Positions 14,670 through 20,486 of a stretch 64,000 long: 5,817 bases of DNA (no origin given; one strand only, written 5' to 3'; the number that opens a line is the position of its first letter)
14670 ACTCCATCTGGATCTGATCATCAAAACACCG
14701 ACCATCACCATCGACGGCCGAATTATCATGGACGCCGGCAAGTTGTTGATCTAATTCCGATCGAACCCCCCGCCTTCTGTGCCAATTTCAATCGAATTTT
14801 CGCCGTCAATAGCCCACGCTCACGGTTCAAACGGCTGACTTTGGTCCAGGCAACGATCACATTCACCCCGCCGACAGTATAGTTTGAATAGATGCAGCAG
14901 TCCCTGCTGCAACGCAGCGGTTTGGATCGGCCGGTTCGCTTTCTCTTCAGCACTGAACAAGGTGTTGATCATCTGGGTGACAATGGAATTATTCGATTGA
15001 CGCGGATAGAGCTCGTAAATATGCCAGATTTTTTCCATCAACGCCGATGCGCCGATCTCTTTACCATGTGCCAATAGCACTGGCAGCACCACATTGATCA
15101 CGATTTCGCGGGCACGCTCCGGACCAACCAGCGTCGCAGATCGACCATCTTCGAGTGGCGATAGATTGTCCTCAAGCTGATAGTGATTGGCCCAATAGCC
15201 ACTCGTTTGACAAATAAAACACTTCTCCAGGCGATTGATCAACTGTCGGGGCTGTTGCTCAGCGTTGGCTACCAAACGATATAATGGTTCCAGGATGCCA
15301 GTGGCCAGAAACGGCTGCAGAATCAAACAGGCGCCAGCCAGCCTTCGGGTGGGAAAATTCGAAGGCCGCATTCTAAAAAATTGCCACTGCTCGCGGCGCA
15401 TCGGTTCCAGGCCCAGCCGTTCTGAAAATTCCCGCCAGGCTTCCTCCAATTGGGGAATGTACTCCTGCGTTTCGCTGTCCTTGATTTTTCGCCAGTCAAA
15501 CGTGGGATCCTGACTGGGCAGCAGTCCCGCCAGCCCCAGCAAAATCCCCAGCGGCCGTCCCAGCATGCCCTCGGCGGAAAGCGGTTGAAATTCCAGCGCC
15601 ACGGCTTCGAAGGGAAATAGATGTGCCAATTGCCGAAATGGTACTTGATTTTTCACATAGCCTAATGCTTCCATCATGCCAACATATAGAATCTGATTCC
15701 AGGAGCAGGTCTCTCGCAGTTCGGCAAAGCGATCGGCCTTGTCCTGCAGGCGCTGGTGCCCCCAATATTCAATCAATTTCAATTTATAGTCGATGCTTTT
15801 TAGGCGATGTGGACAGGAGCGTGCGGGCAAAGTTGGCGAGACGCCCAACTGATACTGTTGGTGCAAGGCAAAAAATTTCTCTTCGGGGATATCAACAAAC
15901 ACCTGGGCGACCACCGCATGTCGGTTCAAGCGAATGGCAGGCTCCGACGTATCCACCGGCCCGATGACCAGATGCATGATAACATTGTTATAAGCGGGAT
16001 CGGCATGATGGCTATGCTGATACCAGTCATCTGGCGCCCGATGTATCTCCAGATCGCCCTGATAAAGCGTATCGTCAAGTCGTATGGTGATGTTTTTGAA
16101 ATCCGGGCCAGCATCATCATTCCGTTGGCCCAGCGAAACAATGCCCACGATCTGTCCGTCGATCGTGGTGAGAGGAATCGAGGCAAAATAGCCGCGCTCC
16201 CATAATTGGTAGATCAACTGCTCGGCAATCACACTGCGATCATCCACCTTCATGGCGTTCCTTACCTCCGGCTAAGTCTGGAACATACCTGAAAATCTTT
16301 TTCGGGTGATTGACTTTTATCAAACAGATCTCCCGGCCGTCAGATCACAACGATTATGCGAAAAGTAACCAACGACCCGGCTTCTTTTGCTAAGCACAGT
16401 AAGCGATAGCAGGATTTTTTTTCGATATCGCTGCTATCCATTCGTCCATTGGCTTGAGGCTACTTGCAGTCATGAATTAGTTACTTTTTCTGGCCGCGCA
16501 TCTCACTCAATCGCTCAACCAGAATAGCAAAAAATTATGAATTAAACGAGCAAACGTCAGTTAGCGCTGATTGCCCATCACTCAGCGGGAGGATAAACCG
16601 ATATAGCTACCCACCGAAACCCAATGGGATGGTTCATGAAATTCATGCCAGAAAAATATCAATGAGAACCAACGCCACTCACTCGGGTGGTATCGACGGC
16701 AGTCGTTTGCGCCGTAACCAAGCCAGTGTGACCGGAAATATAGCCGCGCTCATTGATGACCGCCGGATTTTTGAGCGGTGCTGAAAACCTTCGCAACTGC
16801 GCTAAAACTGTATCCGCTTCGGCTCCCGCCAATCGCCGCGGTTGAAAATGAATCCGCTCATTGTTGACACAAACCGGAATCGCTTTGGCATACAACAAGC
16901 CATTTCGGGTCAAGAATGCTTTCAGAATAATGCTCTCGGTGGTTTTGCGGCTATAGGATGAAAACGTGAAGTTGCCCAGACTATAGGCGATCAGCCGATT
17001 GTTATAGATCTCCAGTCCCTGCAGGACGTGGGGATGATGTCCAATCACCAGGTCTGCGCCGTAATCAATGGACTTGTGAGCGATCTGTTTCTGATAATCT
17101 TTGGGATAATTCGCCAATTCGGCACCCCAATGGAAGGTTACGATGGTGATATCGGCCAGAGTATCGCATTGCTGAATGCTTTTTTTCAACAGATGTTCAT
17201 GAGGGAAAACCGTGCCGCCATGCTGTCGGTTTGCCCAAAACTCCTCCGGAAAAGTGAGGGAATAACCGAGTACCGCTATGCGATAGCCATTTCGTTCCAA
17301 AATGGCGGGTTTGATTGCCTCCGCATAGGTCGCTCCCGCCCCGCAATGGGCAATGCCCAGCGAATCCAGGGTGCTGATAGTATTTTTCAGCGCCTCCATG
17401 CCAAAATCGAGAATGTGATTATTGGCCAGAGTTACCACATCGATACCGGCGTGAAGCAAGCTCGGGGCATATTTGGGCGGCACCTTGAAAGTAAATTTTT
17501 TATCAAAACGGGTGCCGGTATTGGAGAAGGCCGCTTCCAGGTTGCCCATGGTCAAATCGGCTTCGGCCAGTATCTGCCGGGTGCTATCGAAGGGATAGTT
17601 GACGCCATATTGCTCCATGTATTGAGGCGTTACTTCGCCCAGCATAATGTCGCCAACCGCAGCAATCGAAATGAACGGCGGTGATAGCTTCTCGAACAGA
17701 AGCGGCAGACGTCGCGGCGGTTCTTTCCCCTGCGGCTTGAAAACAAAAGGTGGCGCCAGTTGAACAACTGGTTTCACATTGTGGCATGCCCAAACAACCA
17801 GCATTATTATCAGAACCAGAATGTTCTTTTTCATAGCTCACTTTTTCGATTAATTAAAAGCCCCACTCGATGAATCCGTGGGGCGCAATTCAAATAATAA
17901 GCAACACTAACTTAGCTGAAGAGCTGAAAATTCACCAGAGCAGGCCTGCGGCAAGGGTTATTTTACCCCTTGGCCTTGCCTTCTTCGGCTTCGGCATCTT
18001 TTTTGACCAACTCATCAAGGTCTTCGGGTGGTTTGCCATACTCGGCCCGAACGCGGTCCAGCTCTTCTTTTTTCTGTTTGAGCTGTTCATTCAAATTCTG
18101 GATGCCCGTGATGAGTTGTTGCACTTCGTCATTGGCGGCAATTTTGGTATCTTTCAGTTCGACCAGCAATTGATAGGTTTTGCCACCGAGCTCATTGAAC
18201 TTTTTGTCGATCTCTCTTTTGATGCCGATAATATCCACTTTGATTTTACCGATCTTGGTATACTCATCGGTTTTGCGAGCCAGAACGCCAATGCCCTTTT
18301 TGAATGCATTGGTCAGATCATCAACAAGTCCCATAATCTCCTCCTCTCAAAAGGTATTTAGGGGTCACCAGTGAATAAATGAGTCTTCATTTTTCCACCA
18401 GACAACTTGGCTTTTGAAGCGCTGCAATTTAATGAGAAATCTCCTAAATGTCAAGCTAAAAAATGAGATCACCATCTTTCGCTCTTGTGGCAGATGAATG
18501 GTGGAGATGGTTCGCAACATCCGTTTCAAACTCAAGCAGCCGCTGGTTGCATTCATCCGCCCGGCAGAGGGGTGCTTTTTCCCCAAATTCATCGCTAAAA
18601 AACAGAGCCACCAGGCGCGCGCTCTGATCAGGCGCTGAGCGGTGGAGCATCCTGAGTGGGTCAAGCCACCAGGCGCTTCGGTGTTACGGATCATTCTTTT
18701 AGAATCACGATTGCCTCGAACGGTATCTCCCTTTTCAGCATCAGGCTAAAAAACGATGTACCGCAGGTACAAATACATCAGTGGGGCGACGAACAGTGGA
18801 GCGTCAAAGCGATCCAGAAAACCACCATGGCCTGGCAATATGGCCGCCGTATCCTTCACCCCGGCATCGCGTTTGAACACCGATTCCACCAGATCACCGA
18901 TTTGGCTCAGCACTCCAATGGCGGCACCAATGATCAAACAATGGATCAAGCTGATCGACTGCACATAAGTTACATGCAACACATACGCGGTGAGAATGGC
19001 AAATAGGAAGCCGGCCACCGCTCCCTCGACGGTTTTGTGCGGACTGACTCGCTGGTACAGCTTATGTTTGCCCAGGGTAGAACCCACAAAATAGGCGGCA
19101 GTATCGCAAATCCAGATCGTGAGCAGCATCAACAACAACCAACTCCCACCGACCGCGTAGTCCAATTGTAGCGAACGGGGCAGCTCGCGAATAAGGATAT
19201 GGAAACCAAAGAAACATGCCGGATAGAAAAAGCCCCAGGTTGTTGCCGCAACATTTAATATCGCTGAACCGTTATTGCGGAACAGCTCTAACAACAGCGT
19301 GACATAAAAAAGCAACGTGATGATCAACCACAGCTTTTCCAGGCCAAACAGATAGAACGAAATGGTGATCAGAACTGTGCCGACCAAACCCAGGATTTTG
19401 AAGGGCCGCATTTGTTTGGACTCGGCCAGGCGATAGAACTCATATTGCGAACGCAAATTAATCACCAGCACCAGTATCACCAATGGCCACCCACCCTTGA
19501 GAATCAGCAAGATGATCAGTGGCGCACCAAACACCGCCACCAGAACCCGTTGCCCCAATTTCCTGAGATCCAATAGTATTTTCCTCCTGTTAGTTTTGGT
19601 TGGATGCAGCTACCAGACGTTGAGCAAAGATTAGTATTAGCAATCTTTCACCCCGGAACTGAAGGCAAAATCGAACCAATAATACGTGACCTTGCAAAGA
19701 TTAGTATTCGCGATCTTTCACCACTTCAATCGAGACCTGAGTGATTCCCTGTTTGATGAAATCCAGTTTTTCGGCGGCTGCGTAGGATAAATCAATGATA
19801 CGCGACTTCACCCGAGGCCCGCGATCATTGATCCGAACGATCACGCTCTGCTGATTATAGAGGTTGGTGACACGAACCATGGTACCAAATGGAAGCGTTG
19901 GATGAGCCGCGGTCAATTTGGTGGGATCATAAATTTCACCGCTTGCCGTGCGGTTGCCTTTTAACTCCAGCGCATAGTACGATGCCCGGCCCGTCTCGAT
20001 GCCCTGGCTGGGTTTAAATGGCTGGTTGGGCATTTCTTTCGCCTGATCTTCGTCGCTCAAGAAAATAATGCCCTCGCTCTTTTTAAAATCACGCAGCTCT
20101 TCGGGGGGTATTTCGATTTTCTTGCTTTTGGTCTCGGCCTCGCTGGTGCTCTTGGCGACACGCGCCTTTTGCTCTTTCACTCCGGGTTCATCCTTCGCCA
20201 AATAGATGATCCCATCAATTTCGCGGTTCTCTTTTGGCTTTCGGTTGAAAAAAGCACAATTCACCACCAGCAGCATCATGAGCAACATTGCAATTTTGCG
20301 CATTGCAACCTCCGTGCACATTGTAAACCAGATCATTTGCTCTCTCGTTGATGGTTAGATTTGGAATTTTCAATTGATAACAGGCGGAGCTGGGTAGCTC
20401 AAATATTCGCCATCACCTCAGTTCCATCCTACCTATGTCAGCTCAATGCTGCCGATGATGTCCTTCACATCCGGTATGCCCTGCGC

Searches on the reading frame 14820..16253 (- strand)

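Call 74: search_protein_families(library=pfam, proteins=[window:14820-16253:-], max_evalue=0.0001)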
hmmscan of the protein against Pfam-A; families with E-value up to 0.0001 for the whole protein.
window:14820-16253:- (477 aa): 1 family
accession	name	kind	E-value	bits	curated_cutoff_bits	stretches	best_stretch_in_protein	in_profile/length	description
PF11013.13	DUF2851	-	4.9e-69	233.6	25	1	11-421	1-374/375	Protein of unknown function (DUF2851)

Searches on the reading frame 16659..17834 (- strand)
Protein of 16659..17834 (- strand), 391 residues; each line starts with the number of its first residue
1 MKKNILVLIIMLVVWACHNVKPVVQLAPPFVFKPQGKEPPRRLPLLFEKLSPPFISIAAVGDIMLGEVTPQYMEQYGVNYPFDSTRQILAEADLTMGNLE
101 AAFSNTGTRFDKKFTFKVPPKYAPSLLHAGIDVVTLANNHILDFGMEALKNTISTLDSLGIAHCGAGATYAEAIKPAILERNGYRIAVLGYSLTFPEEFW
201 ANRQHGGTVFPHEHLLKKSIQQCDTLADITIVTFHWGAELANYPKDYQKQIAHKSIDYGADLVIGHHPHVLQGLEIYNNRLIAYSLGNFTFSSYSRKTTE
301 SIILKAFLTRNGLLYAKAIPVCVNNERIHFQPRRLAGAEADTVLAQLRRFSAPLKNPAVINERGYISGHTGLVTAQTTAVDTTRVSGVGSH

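Call 74: search_protein_families(library=pfam, proteins=[window:16659-17834:-], max_evalue=0.0001)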
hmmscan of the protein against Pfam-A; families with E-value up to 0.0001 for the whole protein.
window:16659-17834:- (391 aa): 1 family
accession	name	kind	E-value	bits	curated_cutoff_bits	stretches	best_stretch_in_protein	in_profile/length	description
PF09587.15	PGA_cap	-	2.9e-77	260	27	1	57-291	2-253/255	Bacterial capsule synthesis protein PGA_cap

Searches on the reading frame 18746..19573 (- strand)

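Call 74: search_protein_families(library=pfam, proteins=[window:18746-19573:-], max_evalue=0.0001)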
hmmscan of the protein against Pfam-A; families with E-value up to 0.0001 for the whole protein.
window:18746-19573:- (275 aa): 1 family
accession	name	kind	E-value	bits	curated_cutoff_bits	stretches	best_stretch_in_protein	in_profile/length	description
PF01148.25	CTP_transf_1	-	1.3e-57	196.1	24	1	8-272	2-263/264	Cytidylyltransferase family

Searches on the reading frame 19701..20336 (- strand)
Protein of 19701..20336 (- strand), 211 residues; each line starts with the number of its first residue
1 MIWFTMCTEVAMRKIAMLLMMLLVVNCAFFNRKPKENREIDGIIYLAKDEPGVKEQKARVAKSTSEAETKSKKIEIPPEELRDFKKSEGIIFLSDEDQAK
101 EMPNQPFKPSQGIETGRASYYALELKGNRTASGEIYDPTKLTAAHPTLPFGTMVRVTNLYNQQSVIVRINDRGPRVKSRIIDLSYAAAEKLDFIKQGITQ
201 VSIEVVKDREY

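Call 74: search_protein_families(library=pfam, proteins=[window:19701-20336:-], max_evalue=0.0001)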
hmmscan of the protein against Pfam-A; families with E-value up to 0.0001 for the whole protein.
window:19701-20336:- (211 aa): 1 family
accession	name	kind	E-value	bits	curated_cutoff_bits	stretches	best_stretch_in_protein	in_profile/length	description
PF03330.24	DPBB_1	-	8.9e-27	93.6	28.8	1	114-202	2-82/83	Lytic transglycolase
